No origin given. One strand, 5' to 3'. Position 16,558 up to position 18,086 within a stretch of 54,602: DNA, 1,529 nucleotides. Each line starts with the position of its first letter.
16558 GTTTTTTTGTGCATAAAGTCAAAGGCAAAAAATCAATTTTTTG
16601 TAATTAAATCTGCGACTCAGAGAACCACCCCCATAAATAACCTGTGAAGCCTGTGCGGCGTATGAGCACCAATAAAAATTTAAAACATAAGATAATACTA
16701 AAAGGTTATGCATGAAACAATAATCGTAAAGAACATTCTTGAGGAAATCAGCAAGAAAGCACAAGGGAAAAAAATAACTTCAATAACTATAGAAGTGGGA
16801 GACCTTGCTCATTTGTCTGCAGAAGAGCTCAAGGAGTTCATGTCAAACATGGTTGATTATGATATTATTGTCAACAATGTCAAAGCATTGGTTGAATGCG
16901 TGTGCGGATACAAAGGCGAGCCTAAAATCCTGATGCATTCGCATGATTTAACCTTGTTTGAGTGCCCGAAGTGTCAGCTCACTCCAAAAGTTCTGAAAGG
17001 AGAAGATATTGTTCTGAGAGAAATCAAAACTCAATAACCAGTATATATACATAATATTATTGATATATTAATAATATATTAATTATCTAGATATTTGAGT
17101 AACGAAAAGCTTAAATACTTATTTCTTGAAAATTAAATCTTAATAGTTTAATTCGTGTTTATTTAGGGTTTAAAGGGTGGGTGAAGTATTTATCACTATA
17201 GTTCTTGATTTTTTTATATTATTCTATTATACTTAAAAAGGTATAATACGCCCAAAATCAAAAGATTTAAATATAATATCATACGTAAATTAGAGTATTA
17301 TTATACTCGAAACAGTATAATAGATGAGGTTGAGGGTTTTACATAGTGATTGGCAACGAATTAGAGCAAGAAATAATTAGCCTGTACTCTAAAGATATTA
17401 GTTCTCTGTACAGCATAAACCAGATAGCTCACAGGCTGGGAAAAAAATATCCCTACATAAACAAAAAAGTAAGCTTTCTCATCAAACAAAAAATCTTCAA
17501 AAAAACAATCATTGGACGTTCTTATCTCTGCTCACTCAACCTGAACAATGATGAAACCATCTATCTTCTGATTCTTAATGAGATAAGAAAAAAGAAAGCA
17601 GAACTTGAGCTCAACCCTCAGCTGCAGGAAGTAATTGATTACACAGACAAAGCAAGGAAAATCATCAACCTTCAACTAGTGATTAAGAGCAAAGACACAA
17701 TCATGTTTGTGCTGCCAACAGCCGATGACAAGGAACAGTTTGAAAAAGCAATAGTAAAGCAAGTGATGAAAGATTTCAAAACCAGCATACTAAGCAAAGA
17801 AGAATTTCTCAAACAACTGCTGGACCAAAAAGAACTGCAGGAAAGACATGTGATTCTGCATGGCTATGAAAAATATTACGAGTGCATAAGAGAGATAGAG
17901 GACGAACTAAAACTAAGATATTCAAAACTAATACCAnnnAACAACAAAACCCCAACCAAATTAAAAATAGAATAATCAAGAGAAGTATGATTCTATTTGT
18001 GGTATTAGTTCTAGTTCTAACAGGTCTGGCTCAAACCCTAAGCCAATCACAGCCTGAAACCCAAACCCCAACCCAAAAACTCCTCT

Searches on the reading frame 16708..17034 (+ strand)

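Call 87: search_protein_families(library=pfam, proteins=[window:16708-17034:+], max_evalue=0.001)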
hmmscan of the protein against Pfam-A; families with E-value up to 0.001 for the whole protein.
window:16708-17034:+ (109 aa): 1 family
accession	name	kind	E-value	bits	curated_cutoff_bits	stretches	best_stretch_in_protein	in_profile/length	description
PF01155.25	HypA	-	9e-12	45.4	28.9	1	1-107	1-111/112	Hydrogenase/urease nickel incorporation, metallochaperone, hypA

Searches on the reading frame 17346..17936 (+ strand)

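Call 51: search_protein_families(library=pfam, proteins=[window:17346-17936:+], max_evalue=0.01)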
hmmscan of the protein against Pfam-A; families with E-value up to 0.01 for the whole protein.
window:17346-17936:+ (197 aa): 1 family
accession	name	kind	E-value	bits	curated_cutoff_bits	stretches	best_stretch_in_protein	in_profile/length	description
PF09197.16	Rap1-DNA-bind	-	0.0062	17.6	22.4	0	125-167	3-45/108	Rap1, DNA-binding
